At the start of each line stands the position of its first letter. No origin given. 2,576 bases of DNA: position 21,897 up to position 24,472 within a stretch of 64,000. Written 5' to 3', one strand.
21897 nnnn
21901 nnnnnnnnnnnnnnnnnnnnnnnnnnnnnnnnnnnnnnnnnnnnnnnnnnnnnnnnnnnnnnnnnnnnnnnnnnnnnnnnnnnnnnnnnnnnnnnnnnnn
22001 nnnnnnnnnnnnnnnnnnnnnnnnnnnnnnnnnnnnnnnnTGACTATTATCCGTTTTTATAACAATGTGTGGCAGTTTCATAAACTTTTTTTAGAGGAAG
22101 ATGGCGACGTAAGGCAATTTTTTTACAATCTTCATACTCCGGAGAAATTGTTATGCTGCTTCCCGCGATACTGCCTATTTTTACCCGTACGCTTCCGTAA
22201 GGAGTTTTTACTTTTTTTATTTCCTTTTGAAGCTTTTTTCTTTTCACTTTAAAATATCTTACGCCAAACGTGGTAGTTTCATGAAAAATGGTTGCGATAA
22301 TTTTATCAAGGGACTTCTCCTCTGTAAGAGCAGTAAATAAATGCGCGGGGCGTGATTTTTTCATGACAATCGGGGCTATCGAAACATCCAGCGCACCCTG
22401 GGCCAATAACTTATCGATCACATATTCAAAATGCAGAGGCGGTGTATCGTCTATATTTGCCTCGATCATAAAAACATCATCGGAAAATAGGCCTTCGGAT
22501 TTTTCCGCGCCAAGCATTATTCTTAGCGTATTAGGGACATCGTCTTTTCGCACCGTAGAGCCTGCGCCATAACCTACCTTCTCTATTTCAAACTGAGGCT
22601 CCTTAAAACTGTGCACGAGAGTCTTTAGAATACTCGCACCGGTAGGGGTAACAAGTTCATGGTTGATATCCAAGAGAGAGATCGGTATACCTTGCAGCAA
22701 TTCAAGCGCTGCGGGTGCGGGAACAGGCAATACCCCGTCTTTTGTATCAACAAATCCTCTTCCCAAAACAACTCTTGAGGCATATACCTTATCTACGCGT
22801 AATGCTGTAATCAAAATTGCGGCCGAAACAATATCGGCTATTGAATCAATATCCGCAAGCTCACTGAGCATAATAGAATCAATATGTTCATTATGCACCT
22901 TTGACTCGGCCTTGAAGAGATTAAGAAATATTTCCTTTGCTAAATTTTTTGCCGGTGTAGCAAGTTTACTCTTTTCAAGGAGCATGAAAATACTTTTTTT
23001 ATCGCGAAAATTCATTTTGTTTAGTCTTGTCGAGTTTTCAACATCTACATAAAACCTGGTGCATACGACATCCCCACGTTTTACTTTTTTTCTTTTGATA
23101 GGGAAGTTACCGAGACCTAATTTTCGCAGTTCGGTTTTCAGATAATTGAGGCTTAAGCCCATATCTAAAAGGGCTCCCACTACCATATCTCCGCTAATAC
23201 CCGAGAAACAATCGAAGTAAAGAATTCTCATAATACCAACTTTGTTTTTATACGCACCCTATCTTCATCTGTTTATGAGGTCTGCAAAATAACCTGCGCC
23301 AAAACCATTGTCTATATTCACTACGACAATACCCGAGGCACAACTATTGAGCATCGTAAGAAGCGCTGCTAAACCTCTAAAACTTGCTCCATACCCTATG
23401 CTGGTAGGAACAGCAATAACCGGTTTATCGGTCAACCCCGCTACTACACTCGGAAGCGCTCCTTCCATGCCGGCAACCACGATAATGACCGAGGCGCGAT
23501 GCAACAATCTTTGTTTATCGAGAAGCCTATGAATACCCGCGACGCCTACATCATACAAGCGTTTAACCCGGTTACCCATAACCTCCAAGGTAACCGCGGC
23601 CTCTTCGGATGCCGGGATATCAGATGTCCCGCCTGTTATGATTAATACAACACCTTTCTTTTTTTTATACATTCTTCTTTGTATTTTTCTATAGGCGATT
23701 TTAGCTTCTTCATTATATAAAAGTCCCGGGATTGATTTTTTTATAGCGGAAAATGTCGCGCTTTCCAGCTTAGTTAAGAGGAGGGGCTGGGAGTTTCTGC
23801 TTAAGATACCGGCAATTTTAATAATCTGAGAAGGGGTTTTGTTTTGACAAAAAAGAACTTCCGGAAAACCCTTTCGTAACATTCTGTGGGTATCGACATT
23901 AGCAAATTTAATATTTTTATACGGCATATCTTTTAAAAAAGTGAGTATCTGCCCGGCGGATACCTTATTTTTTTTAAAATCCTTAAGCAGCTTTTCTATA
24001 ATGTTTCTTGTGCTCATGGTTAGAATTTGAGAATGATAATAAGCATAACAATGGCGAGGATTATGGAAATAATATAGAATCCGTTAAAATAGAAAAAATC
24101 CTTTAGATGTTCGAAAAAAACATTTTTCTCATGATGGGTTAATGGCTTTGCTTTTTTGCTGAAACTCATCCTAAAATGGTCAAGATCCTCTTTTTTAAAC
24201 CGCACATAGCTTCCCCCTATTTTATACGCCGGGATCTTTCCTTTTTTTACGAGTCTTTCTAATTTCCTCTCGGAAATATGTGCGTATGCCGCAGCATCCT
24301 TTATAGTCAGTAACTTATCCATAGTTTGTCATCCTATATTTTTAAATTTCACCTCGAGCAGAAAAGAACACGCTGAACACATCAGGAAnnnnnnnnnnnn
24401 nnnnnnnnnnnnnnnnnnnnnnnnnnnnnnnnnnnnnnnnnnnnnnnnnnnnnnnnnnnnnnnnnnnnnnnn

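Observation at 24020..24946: Bactofilin fused to an excisionase-type HTH, adjacent to a membrane-anchored HTH paralogue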

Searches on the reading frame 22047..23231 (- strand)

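Call 3: search_protein_families(library=pfam, proteins=[window:22047-23231:-], max_evalue=0.1)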
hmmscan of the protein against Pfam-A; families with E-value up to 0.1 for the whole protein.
window:22047-23231:- (394 aa): 1 family
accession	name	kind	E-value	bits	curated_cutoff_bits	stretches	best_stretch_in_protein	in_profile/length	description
PF01969.22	Ni_insertion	-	2.1e-124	415.9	22.1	1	4-384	1-375/375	Nickel insertion protein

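Call 4: search_protein_families(library=ncbifam, proteins=[window:22047-23231:-], max_evalue=0.1)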
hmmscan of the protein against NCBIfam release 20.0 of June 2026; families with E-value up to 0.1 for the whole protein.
window:22047-23231:- (394 aa): 2 families
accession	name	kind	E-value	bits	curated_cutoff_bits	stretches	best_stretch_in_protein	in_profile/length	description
TIGR00299.2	nickel_LarC1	equivalog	6.9e-50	169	90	1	79-240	4-165/165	nickel pincer cofactor biosynthesis protein LarC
NF052512.1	nickel_LarC2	equivalog_domain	4.9e-42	142.7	50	1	253-370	1-118/118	nickel pincer cofactor biosynthesis protein LarC2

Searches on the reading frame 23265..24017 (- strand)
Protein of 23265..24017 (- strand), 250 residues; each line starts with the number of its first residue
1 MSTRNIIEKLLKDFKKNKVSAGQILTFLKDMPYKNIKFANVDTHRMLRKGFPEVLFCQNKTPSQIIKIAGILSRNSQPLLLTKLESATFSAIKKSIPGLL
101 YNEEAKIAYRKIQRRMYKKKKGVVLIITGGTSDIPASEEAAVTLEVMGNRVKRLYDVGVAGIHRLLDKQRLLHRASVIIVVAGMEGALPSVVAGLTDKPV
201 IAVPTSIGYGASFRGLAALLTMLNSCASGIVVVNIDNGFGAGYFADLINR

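Call 3: search_protein_families(library=pfam, proteins=[window:23265-24017:-], max_evalue=0.1)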
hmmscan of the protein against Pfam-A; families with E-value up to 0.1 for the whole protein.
window:23265-24017:- (250 aa): 1 family
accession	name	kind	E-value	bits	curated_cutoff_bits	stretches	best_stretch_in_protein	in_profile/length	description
PF00731.26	AIRC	-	9e-17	61.4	30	1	124-245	2-123/148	AIR carboxylase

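Call 4: search_protein_families(library=ncbifam, proteins=[window:23265-24017:-], max_evalue=0.1)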
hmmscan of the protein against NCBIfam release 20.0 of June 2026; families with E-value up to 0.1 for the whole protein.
window:23265-24017:- (250 aa): 2 families
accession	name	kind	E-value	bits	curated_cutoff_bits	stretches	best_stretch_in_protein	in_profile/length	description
NF033503.1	LarB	equivalog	2.8e-86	288.5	175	1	41-250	1-208/209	nickel pincer cofactor biosynthesis protein LarB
TIGR01162.1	purE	equivalog_domain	1.7e-11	43.9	149.6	1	124-245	1-122/156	5-(carboxyamino)imidazole ribonucleotide mutase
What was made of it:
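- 23265..24017 (-): Context gene: LarB, starting 2 nt after B's stop codon (frequent downstream neighbour). NCBIfam LarB at 288.5 bits against a cutoff of 175 (call 4).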

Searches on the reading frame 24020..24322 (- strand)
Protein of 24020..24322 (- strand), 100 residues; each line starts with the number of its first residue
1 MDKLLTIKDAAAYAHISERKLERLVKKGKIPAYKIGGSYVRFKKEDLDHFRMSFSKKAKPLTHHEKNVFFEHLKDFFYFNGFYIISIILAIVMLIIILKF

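Call 3: search_protein_families(library=pfam, proteins=[window:24020-24322:-], max_evalue=0.1)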
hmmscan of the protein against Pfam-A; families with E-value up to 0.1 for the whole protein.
window:24020-24322:- (100 aa): 7 families
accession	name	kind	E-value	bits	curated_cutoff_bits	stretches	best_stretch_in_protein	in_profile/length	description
PF12728.13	HTH_17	-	4.3e-14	52.9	27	1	4-50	1-46/51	Helix-turn-helix domain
PF13338.12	AbiEi_4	-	0.00033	21.1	25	1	4-30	13-38/49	Transcriptional regulator, AbiEi antitoxin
PF13411.12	MerR_1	-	0.0054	17.3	21.6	1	6-52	2-48/69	MerR HTH family regulatory protein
PF09035.16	Tn916-Xis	-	0.014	16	22.9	1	5-50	16-62/69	Excisionase from transposon Tn916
PF00376.29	MerR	-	0.051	13.8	28.2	1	6-35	1-30/38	MerR family regulatory protein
PF17775.7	YchJ_M-like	-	0.074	14.3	22.7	1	16-81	33-99/99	YchJ, middle NTF2-like domain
PF13976.11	gag_pre-integrs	-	0.088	13.1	28.4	0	14-36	32-54/67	GAG-pre-integrase domain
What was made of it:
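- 24020..24322 (-): Gene B: tail-anchored winged-helix protein (100 aa; identical to NCBI MFH0839332.1). HTH_17 with E 4.3e-14 (call 3).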

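Call 4: search_protein_families(library=ncbifam, proteins=[window:24020-24322:-], max_evalue=0.1)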
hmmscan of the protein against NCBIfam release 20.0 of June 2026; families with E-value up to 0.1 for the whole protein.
window:24020-24322:- (100 aa): 4 families
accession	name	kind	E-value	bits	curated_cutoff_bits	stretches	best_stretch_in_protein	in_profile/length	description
TIGR01764.1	excise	domain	6.1e-13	48.9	28.8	1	4-50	1-46/49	excisionase family DNA-binding protein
NF047737.1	antiphage_MADS1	equivalog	1.1e-10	41.6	80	1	2-49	1-47/49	methylation-associated defense system helix-turn-helix domain-containing protein MAD1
NF045719.1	GSU3473_fam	equivalog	0.025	14.6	40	1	13-55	11-53/59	GSU3473 family protein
NF033787.1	HTH_BldC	subfamily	0.069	13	77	1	3-48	1-46/49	BldC family transcriptional regulator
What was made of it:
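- Checked: ORF B (24020-24322, 100 aa) matches HTH_17 at residues 4-50 (E 4.3e-14, 52.9 bits) and TIGR01764 at 48.9 bits (calls 3, 4).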

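Call 35: find_homologous_proteins(query=window:24020-24322:-, max_evalue=0.001)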
Query window:24020-24322:- (100 aa): 58 proteins with E <= 0.001 among 59 candidates.
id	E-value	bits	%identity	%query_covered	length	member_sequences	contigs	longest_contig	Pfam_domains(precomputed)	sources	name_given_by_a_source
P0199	2.3e-57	209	100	100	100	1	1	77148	PF12728.14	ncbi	ncbi:MAG: helix-turn-helix domain-containing protein [Candidatus Omnitrophota bacterium]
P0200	3.7e-30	122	63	83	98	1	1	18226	PF12728.14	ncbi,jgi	jgi:excisionase family DNA binding protein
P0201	4.4e-30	122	57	86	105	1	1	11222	PF12728.14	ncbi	-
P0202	1.0e-29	121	58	83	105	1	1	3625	PF12728.14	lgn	-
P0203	3.2e-26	109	54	83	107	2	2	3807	PF12728.14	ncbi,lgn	-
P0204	7.3e-26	108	56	100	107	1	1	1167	PF12728.14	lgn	-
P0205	1.4e-19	88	48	82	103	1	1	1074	PF12728.14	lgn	-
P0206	1.1e-18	85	43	82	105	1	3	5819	PF12728.14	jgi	jgi:excisionase family DNA binding protein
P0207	3.7e-18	83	41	82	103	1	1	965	PF12728.14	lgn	-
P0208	3.8e-18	83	44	98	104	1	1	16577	PF12728.14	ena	-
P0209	4.5e-18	83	43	82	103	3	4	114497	PF12728.14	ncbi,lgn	-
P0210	7.4e-18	83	47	82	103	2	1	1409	PF12728.14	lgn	-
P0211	8.3e-18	82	42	85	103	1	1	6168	PF12728.14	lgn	-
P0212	1.0e-17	82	46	82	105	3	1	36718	PF12728.14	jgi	-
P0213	1.0e-17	82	45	85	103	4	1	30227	PF12728.14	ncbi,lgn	-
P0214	1.5e-17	82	47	82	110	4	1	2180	PF12728.14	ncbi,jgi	jgi:excisionase family DNA binding protein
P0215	1.5e-17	82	42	82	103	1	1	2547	PF12728.14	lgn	-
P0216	1.8e-17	81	44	82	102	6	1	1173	PF12728.14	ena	-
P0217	1.9e-17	81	41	98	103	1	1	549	PF12728.14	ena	-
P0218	2.0e-17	81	43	82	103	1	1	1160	PF12728.14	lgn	-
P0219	2.3e-17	81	43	98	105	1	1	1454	PF12728.14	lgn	-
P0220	3.3e-17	80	44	82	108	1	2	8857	PF12728.14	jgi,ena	-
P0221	4.0e-17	80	43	81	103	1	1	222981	PF12728.14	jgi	-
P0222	6.2e-17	80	45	82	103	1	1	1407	PF12728.14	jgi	jgi:excisionase family DNA binding protein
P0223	6.6e-17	80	47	84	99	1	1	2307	PF12728.14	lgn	-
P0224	9.7e-17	79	42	92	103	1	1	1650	PF12728.14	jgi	-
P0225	1.0e-16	79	40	85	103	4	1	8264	PF12728.14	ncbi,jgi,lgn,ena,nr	ncbi:MAG: helix-turn-helix domain-containing protein [Candidatus Omnitrophica bacterium]|nr:helix-tu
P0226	1.0e-16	79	46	82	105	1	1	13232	PF12728.14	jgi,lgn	jgi:excisionase family DNA binding protein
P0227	1.3e-16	79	44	82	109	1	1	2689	PF12728.14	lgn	-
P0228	1.5e-16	78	43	81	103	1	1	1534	PF12728.14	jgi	-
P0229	2.5e-16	78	39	98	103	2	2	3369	PF12728.14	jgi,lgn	-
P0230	2.5e-16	78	41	82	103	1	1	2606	PF12728.14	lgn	-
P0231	2.9e-16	77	43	98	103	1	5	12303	PF12728.14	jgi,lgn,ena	jgi:excisionase family DNA binding protein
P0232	3.7e-16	77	41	82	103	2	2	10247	PF12728.14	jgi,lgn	jgi:excisionase family DNA binding protein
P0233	3.9e-16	77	43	81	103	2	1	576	PF12728.14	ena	-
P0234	4.7e-16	77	40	98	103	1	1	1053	PF12728.14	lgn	-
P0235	5.0e-16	77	40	98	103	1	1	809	PF12728.14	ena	-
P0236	6.3e-16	76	38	82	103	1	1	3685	PF12728.14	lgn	-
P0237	6.9e-16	76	44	85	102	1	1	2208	PF12728.14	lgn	-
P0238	8.8e-16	76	39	98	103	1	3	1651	PF12728.14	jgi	jgi:excisionase family DNA binding protein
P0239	1.7e-15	75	40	81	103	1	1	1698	PF12728.14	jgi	jgi:excisionase family DNA binding protein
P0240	1.8e-15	75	41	98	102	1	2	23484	PF12728.14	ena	-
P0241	1.9e-15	75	44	96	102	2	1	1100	PF12728.14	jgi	jgi:excisionase family DNA binding protein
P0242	3.1e-15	74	41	98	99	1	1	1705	PF12728.14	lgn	-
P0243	8.9e-15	73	39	82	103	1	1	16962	PF12728.14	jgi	-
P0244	1.3e-14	72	43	82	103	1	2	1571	PF12728.14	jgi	jgi:excisionase family DNA binding protein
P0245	1.5e-14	72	43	85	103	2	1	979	PF12728.14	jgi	jgi:excisionase family DNA binding protein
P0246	1.7e-14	72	40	85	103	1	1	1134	PF12728.14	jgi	jgi:excisionase family DNA binding protein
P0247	3.5e-14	71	45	82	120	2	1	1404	PF12728.14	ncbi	-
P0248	5.8e-14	70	38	99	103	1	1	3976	PF12728.14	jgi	jgi:excisionase family DNA binding protein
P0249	6.3e-14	70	39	96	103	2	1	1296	PF12728.14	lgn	-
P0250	6.7e-14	70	41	82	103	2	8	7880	PF12728.14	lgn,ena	-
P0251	7.9e-14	70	38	92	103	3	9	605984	PF12728.14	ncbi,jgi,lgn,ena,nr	ncbi:MAG: helix-turn-helix domain-containing protein [Candidatus Omnitrophota bacterium]|jgi:excisio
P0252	8.6e-14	70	41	98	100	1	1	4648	PF12728.14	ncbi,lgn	ncbi:MAG: helix-turn-helix domain-containing protein [Candidatus Omnitrophota bacterium]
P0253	1.4e-13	69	38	98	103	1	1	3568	PF12728.14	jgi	jgi:excisionase family DNA binding protein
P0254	1.5e-13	69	37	92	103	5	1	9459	PF12728.14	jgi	jgi:excisionase family DNA binding protein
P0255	3.2e-13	68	37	82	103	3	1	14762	PF12728.14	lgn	-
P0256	6.1e-13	67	38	79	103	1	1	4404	PF12728.14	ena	-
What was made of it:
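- B is found only as a 98-120 aa protein, and the named homologues are from Omnitrophota (call 35). B is not found outside this pairing (call 35).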

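Call 41: search_solved_structures(query=A4, max_evalue=1, show_alignments=3)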
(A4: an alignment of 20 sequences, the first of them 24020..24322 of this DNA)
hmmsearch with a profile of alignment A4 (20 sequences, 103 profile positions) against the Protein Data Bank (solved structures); distinct sequences matched with E-value up to 1: 7.
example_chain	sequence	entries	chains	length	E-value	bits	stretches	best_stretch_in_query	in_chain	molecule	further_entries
4j2n_A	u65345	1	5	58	0.062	16.8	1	8-52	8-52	Gp37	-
8dgl_A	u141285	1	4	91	0.13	15.8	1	6-55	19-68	Recombination Directionality Factor RdfS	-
6amk_A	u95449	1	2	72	0.19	15.3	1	3-52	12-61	Putative DNA-binding protein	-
5i41_B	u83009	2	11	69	0.2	15.2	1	10-61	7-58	Chromosome-anchoring protein RacA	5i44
6ama_A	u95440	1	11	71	0.3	14.6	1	4-51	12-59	Putative DNA-binding protein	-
4r1h_A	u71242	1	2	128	0.31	14.6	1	3-64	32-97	Lmo0741 protein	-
8u1a_A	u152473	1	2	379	0.61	13.6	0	43-84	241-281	Designed Near Infrared Fluorescent Protein MC7BP34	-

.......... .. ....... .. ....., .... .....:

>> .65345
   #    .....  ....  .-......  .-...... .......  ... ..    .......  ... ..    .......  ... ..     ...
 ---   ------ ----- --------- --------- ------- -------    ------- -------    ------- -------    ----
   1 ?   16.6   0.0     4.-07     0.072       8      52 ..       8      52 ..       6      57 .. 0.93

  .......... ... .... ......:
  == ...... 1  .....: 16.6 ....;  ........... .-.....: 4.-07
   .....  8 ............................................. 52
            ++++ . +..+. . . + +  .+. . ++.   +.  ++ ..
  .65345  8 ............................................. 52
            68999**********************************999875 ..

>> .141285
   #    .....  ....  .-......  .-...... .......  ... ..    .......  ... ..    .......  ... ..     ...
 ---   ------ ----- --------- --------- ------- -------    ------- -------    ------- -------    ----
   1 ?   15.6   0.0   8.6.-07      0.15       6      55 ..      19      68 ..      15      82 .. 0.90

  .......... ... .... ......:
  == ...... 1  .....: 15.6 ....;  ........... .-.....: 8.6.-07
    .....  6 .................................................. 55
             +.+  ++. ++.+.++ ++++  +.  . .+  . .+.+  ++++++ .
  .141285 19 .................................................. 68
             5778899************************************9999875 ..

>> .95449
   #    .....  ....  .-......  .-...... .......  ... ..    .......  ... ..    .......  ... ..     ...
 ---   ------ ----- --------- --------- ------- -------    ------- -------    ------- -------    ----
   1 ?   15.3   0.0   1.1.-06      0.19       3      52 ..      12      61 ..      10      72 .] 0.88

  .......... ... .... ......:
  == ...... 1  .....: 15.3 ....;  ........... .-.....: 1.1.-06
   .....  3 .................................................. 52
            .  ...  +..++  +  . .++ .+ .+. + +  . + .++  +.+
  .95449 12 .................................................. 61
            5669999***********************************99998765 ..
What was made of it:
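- B's profile weakly matches RacA, BldC, RdfS and Xis by sequence (E 0.06-0.3; call 41).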

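Call 44: predict_structure(alignment_id=A4)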
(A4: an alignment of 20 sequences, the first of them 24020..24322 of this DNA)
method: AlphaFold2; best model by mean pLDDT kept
length: 100 residues; sequences in the alignment: 20
mean_pLDDT: 74.7   pTM: 0.40
mean pLDDT of the five models: 74.7, 72.0, 69.4, 68.8, 68.7
residues with pLDDT >= 90: 15; 70-90: 56; 50-70: 23; < 50: 6
segments of 3 or more residues with pLDDT < 50: 58-62
pLDDT, mean of each block of 10 residues (from residue 1): 71 77 78 70 75 56 57 79 91 92
secondary structure, 60 per line:
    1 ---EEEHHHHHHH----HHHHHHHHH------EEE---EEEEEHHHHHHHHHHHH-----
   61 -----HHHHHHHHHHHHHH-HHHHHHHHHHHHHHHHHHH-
elements in order: E4-6 H7-13 H18-26 E33-35 E39-43 H44-55 H66-79 H81-99
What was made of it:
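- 24026..24079 (-): B residues 82-99: C-terminal transmembrane helix (tail anchor), leaving 1 residue beyond it. The AlphaFold2 model has a helix at 81-99 with pLDDT ~91 (call 44).
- On Tail-anchored membrane protein (architectural class): A helix at 81-99 is modelled with pLDDT ~91 (call 44).
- Checked: B has a winged helix at 4-55, a flexible linker, and helices at 66-79 and 81-99 (pLDDT ~91) (call 44).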

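Call 47: fold_search(model_id=the predicted structure, library=pdb)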
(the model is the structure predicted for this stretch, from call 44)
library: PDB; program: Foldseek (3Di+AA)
matches with E <= 10: 896; with E <= 0.001: 0
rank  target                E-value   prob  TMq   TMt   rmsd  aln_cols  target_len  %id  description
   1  6ama_B                3.8e-03  1.00  0.45  0.77   2.0        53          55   19  Structure of S. coelicolor/S. venezuelae BldC-smeA-ssfA complex to 3.09 Angstrom (released 2018-03-28)
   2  6ama_P                4.6e-03  1.00  0.46  0.76   2.0        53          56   19  Structure of S. coelicolor/S. venezuelae BldC-smeA-ssfA complex to 3.09 Angstrom (released 2018-03-28)
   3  6ama_Y                1.0e-02  1.00  0.43  0.72   1.7        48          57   21  Structure of S. coelicolor/S. venezuelae BldC-smeA-ssfA complex to 3.09 Angstrom (released 2018-03-28)
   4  8dgl_B                1.1e-02  1.00  0.44  0.61   1.9        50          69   34  Crystal Structure of the RdfS Excisionase (released 2022-10-05)
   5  4j2n_C                1.2e-02  1.00  0.46  0.78   2.0        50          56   20  Crystal Structure of mycobacteriophage Pukovnik Xis (released 2013-10-23)
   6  5i44_B                1.5e-02  1.00  0.41  0.58   3.3        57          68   19  Structure of RacA-DNA complex; P21 form (released 2016-05-04)
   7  5d90_C                1.5e-02  1.00  0.49  0.38   9.2        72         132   22  Crystal structure of HiNmlR, a MerR family regulator lacking the sensor domain, bound to promoter DNA (released 2016-06-29)
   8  5i44_A                1.6e-02  1.00  0.46  0.65   1.9        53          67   19  Structure of RacA-DNA complex; P21 form (released 2016-05-04)
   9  5d8c_B                1.6e-02  1.00  0.49  0.40  11.6        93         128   19  Crystal structure of HiNmlR, a MerR family regulator lacking the sensor domain, bound to promoter DNA (released 2016-06-29)
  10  4j2n_A                1.7e-02  1.00  0.46  0.80   2.0        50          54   20  Crystal Structure of mycobacteriophage Pukovnik Xis (released 2013-10-23)
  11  6ama_H                1.7e-02  1.00  0.46  0.79   1.5        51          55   20  Structure of S. coelicolor/S. venezuelae BldC-smeA-ssfA complex to 3.09 Angstrom (released 2018-03-28)
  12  5i44_G                1.7e-02  1.00  0.42  0.60   3.3        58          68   19  Structure of RacA-DNA complex; P21 form (released 2016-05-04)
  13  6amk_A                1.9e-02  1.00  0.42  0.74   2.3        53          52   21  Structure of Streptomyces venezuelae BldC-whiI opt complex (released 2018-03-28)
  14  3d71_A                2.2e-02  0.99  0.45  0.17  10.2        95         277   20  Crystal structure of E253Q BMRR bound to 22 base pair promoter site (released 2008-08-26)
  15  5d8c_A                2.5e-02  1.00  0.48  0.39  11.7        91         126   20  Crystal structure of HiNmlR, a MerR family regulator lacking the sensor domain, bound to promoter DNA (released 2016-06-29)
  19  3ucs_A                2.9e-02  1.00  0.51  0.51  12.8        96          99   12  Crystal structure of the complex between CBPA J-domain and CBPM (released 2013-07-03)
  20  3ucs_B                2.9e-02  1.00  0.52  0.52  12.7        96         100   12  Crystal structure of the complex between CBPA J-domain and CBPM (released 2013-07-03)
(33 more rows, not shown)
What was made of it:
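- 24158..24322 (-): B residues 1-55: basic HTH_17 winged helix. The best fold matches are BldC-DNA, RdfS, Xis and RacA-DNA (call 47).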

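Call 65: search_protein_families(library=padloc, proteins=[window:24020-24322:-], max_evalue=0.01)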
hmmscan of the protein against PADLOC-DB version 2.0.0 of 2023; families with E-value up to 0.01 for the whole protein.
window:24020-24322:- (100 aa): 1 family
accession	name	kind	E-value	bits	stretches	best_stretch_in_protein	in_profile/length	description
PDLC04133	mad1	-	2.9e-11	41.5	1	1-50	2-50/60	mads_1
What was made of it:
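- There are MAD1 hits from PADLOC (B, 41.5 bits; call 65) and NCBIfam (call 4).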

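Call 66: search_protein_families(library=phrogs, proteins=[window:24020-24322:-], max_evalue=0.01)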
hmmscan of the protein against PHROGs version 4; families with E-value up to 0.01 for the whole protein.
window:24020-24322:- (100 aa): 13 families
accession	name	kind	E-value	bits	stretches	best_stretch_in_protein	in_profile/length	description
phrog_66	-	integration and excision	5.4e-10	40.5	1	1-65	90-154/412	excisionase and transcriptional regulator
phrog_7338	-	unknown function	9e-09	36.5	1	3-55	29-81/87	-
phrog_1840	-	integration and excision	3.7e-07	31.5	1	6-61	8-63/90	excisionase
phrog_28156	-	unknown function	1e-05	26.6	1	3-51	8-56/156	-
phrog_25262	-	unknown function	3.2e-05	24.8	1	3-50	33-80/106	-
phrog_7506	-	integration and excision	4.2e-05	24.9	1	5-40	16-51/78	recombination directionality factor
phrog_15534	-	DNA, RNA and nucleotide metabolism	5.2e-05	24.7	1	2-50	41-87/93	HTH DNA binding protein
phrog_2907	-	integration and excision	0.00013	23.3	1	1-39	3-41/117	excisionase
phrog_57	-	head and packaging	0.0025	18.7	1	1-42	9-50/199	terminase small subunit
phrog_19174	-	unknown function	0.0069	17.6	1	2-55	41-94/100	-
phrog_668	-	DNA, RNA and nucleotide metabolism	0.0073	17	1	2-57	61-116/181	HTH DNA binding protein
phrog_6620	-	integration and excision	0.0089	16.6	1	5-57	2-55/201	transposase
phrog_7354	-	head and packaging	0.0094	17.4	0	15-48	18-51/81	major head protein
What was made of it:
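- There are PHROG excisionase hits (phrog_66, E ~1e-9 to 1e-10; call 66).
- Tried and rejected: The defence-system and phage-excisionase readings were tested against PADLOC, PHROGs and NCBIfam (calls 4, 65, 66).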
